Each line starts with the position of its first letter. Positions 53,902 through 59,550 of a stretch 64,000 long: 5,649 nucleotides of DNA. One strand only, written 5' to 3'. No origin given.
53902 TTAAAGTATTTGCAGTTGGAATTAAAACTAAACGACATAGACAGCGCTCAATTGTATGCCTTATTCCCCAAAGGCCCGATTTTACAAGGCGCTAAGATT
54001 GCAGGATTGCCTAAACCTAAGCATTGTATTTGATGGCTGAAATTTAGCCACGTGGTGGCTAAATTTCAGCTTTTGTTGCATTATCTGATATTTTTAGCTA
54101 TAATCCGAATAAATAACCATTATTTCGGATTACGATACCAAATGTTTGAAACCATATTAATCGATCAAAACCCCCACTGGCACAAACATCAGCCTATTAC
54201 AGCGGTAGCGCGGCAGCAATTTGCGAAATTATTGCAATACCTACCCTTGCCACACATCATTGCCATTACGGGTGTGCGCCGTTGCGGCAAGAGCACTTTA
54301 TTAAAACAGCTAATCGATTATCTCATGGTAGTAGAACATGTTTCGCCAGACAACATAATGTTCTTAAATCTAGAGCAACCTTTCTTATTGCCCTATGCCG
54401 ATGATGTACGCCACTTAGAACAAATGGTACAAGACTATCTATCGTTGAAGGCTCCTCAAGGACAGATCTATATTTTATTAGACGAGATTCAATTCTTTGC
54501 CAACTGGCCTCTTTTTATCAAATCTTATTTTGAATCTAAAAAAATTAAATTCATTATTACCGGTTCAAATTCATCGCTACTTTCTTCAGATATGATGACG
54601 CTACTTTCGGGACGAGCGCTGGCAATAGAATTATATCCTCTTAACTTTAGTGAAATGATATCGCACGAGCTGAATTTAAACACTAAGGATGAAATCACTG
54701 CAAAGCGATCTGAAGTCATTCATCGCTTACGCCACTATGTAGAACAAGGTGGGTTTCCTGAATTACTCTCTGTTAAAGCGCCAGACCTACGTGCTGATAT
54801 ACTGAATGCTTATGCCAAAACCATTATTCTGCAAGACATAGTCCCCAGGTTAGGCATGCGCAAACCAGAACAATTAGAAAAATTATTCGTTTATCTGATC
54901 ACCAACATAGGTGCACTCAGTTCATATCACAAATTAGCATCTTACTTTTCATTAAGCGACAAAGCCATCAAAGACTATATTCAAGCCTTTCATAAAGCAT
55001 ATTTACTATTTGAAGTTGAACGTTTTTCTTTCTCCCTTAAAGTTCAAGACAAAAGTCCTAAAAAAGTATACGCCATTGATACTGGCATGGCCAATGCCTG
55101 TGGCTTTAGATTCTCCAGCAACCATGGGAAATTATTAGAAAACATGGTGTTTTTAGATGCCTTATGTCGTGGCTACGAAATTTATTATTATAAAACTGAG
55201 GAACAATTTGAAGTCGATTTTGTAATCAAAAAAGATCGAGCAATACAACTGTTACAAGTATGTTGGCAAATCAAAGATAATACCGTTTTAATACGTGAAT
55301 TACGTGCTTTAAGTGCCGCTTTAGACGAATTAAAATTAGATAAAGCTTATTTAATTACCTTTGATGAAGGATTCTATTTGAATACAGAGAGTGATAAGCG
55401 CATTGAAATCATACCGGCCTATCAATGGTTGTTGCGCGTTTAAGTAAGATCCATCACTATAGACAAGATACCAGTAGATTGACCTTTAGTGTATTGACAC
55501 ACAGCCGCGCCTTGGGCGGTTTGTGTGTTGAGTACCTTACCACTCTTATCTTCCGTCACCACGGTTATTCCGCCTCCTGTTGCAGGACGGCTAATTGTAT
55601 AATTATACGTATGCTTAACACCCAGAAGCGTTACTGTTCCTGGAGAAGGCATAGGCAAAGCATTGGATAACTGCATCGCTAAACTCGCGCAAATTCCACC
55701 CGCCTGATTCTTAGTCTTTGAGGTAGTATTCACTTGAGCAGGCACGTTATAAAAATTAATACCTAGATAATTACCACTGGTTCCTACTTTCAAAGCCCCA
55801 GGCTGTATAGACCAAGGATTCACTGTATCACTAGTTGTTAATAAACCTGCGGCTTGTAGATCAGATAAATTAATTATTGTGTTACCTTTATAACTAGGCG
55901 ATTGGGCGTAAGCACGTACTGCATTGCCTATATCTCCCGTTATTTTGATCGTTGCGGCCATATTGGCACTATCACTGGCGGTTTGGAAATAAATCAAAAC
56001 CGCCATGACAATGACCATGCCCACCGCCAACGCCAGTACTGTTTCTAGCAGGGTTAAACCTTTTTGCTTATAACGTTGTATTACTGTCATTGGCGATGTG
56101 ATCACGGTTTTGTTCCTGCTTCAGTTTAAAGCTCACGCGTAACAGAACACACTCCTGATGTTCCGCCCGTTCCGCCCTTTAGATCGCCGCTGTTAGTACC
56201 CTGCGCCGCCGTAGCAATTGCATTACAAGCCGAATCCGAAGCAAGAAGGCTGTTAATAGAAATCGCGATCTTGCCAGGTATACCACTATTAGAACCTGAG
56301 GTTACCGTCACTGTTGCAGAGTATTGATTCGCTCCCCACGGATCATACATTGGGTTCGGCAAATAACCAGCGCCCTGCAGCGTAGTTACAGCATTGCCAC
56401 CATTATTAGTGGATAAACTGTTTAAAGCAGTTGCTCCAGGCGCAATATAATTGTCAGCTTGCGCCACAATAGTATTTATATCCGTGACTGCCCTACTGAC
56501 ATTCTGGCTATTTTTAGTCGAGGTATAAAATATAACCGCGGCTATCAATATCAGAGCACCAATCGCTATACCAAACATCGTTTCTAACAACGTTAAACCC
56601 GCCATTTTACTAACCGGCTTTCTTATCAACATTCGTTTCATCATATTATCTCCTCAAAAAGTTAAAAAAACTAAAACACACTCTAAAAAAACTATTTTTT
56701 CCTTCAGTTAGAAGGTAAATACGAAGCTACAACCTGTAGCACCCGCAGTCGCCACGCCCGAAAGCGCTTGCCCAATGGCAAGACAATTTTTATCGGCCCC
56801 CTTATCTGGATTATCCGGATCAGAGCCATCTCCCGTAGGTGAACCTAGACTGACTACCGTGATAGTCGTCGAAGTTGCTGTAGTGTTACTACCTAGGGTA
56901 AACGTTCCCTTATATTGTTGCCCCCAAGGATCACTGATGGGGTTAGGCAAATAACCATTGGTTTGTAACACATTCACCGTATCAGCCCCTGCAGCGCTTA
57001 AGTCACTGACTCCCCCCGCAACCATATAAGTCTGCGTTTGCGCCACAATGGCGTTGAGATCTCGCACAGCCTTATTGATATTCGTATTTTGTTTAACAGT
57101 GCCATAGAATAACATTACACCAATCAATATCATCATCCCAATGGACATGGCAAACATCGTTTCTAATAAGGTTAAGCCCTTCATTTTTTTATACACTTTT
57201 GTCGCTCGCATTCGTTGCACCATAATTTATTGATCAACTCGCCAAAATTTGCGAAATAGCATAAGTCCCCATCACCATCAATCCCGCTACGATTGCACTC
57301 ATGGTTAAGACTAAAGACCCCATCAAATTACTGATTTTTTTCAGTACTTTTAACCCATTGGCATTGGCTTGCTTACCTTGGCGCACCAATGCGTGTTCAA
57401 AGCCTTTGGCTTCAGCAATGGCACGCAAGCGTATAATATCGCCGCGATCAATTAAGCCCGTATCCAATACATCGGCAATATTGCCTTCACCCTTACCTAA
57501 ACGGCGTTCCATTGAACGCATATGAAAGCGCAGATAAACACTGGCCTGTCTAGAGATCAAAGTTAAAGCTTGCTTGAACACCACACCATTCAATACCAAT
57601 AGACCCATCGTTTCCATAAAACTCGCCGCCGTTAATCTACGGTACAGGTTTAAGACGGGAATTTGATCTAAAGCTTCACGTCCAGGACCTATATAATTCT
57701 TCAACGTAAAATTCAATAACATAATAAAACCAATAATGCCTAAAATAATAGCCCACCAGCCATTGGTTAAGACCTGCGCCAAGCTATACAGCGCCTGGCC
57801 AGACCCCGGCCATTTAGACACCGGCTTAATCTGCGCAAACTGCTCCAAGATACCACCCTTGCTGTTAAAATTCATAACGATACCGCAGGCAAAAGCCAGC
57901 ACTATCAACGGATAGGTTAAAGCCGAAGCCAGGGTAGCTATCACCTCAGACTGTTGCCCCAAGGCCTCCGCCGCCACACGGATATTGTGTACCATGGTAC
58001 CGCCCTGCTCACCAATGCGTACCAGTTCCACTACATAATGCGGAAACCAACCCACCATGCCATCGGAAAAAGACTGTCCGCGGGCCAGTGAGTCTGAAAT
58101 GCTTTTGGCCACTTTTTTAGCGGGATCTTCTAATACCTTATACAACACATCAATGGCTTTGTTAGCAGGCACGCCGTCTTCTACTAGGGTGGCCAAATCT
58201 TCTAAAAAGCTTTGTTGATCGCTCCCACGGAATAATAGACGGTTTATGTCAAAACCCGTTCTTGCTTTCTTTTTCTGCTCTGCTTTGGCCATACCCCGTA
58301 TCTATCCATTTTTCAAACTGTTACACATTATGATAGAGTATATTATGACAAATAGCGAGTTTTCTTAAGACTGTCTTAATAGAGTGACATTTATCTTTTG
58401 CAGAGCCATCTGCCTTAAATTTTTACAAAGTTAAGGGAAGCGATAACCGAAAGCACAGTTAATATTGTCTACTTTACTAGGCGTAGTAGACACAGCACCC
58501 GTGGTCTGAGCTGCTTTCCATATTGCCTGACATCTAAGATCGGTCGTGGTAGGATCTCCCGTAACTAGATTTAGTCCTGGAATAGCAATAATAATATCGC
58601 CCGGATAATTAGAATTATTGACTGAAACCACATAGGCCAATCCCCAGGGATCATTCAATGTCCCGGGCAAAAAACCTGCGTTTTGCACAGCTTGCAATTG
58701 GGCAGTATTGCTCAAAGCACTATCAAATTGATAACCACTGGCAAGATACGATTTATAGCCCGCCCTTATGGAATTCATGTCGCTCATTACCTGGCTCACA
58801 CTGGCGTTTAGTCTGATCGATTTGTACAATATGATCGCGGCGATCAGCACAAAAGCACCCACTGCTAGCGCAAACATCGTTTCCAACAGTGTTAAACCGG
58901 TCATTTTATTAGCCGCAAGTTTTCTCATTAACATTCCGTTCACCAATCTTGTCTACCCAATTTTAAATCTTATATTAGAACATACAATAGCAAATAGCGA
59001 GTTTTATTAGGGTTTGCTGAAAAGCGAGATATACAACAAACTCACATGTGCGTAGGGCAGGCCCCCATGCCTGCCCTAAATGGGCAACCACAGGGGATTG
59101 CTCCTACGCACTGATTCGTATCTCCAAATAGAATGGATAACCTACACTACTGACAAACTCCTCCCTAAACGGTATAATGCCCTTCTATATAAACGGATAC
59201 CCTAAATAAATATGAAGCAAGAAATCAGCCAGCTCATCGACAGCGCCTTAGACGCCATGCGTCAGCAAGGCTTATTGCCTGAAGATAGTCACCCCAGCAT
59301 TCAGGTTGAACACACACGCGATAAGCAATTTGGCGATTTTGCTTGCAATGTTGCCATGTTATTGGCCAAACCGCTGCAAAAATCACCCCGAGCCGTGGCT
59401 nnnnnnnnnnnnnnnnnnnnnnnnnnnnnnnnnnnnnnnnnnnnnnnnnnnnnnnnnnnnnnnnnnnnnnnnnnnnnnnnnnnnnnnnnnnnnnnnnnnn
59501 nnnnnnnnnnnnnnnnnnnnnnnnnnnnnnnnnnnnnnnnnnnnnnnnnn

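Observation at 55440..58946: Orphan type IVb-like pilus locus: four paralogous long-leader prepilins (G|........) plus a BfpE/TcpE-like platform protein, but no ATPase, secretin or prepilin peptidase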

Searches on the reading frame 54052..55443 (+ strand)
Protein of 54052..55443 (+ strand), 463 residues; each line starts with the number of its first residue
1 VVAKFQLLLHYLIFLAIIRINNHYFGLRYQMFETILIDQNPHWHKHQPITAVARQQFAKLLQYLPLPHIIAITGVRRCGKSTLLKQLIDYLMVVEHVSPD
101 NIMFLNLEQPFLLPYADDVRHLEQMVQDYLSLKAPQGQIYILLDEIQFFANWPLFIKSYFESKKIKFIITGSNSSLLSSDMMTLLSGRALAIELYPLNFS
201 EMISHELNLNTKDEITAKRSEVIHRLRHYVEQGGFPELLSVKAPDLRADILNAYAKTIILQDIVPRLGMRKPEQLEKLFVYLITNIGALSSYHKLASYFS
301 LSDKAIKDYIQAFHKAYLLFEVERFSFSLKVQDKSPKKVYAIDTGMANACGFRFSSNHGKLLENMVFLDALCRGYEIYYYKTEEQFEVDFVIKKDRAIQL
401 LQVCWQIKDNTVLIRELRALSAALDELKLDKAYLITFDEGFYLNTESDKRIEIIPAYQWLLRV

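Call 3: search_protein_families(library=pfam, proteins=[window:54052-55443:+], max_evalue=0.1)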
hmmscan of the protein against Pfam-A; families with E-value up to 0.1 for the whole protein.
window:54052-55443:+ (463 aa): 7 families
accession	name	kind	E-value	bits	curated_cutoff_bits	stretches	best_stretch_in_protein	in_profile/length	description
PF13173.12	AAA_14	-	4.1e-33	114.6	27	1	68-202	3-128/129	AAA domain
PF13635.12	DUF4143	-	5.3e-26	91.7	28.1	1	262-405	3-159/160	Domain of unknown function (DUF4143)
PF01637.24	ATPase_2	-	1.1e-05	25.8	33.2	1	67-112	20-62/225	ATPase domain predominantly from Archaea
PF13401.12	AAA_22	-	0.00024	21.9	27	1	69-173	7-124/130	AAA domain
PF04471.18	Mrr_cat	-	0.011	16.3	21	1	373-438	20-87/115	Restriction endonuclease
PF20720.3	nSTAND3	-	0.074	13.2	27.2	0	54-93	4-43/155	Novel STAND NTPase 3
PF01443.25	Viral_helicase1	-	0.097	12.9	21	0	72-147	3-69/228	Viral superfamily 1 RNA helicase core domain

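Call 4: search_protein_families(library=ncbifam, proteins=[window:54052-55443:+], max_evalue=0.1)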
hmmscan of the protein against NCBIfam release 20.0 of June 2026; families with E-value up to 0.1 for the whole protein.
window:54052-55443:+ (463 aa): 4 families
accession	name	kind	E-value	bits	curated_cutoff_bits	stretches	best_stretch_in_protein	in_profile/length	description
NF003122.0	PRK04040.1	equivalog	0.043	13.3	155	1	68-135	3-71/189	adenylate kinase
NF008409.0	PRK11231.1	equivalog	0.056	12.8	375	0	62-92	23-53/255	Fe(3+) dicitrate ABC transporter ATP-binding protein FecE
NF006085.0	PRK08233.1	equivalog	0.063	13.1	198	0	67-101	5-39/184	hypothetical protein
NF001503.0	PRK00349.1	equivalog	0.097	10.6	1147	0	49-89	617-657/943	excinuclease ABC subunit UvrA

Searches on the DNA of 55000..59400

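Call 80: search_rna_families(source=window, start=55000, end=59400, threshold=evalue, max_evalue=0.1)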
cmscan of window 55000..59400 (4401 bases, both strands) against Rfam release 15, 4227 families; matches with E-value up to 0.1: 0.
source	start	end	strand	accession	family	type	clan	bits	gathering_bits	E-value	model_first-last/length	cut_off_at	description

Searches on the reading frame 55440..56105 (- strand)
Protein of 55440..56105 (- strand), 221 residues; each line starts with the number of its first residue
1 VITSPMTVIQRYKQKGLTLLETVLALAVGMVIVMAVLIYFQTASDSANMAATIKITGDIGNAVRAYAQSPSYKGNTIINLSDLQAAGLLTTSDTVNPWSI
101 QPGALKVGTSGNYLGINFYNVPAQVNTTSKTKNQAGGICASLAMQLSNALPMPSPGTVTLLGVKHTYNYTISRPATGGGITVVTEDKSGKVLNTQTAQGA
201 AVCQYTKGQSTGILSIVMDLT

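Call 3: search_protein_families(library=pfam, proteins=[window:55440-56105:-], max_evalue=0.1)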
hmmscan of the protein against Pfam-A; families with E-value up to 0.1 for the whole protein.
window:55440-56105:- (221 aa): 1 family
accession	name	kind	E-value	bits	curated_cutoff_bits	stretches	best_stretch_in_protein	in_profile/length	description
PF07963.17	N_methyl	-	0.00011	22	21.2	1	12-37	2-27/27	Prokaryotic N-terminal methylation motif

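Call 4: search_protein_families(library=ncbifam, proteins=[window:55440-56105:-], max_evalue=0.1)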
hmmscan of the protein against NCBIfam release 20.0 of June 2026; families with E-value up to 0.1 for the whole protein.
window:55440-56105:- (221 aa): 3 families
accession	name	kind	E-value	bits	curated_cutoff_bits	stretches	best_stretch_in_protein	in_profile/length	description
NF041013.1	T4P_ComGE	equivalog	0.0036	17.4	49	1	13-71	2-61/83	competence type IV pilus minor pilin ComGE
NF007848.0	PRK10557.1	equivalog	0.0045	16.3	120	1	10-36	6-32/192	prepilin peptidase-dependent protein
NF041002.1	pilin_ComGF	equivalog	0.07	13.4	80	0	14-44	1-31/139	competence type IV pilus minor pilin ComGF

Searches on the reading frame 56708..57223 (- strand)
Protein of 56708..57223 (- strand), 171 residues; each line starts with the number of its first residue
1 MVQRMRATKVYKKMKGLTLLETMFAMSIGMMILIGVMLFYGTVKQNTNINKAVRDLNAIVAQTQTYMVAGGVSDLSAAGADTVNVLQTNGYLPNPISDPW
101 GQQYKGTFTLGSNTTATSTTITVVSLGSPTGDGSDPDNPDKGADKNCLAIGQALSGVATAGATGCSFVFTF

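Call 3: search_protein_families(library=pfam, proteins=[window:56708-57223:-], max_evalue=0.1)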
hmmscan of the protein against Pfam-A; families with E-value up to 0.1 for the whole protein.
window:56708-57223:- (171 aa): 3 families
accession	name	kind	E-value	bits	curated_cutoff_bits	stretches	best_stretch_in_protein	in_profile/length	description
PF07963.17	N_methyl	-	8.7e-05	22.4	21.2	1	12-37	2-27/27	Prokaryotic N-terminal methylation motif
PF16996.10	Asp4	-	0.011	16.3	27.7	1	19-37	31-49/55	Accessory secretory protein Sec Asp4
PF08334.16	T2SSG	-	0.064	13.8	21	0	69-136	39-100/108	Type II secretion system (T2SS), protein G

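Call 4: search_protein_families(library=ncbifam, proteins=[window:56708-57223:-], max_evalue=0.1)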
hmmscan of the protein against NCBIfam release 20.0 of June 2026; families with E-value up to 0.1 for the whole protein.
window:56708-57223:- (171 aa): 7 families
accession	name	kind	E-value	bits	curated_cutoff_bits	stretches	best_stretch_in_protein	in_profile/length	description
NF007848.0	PRK10557.1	equivalog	4.9e-06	26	120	1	8-65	4-61/192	prepilin peptidase-dependent protein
NF041013.1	T4P_ComGE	equivalog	1.4e-05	25.1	49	1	12-68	1-58/83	competence type IV pilus minor pilin ComGE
NF007800.0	PRK10506.1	equivalog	0.0058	16.5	158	1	10-64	4-58/163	prepilin peptidase-dependent protein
NF041002.1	pilin_ComGF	equivalog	0.008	16.4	80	1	15-51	2-38/139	competence type IV pilus minor pilin ComGF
NF040982.1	ComGD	equivalog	0.022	15.2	70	1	15-66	2-53/139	competence type IV pilus minor pilin ComGD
TIGR01710.1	typeII_sec_gspG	equivalog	0.024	14.6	88.85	0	15-138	1-127/134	type II secretion system major pseudopilin GspG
TIGR01707.1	gspI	equivalog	0.036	14.6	44.35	1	16-65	1-49/101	type II secretion system minor pseudopilin GspI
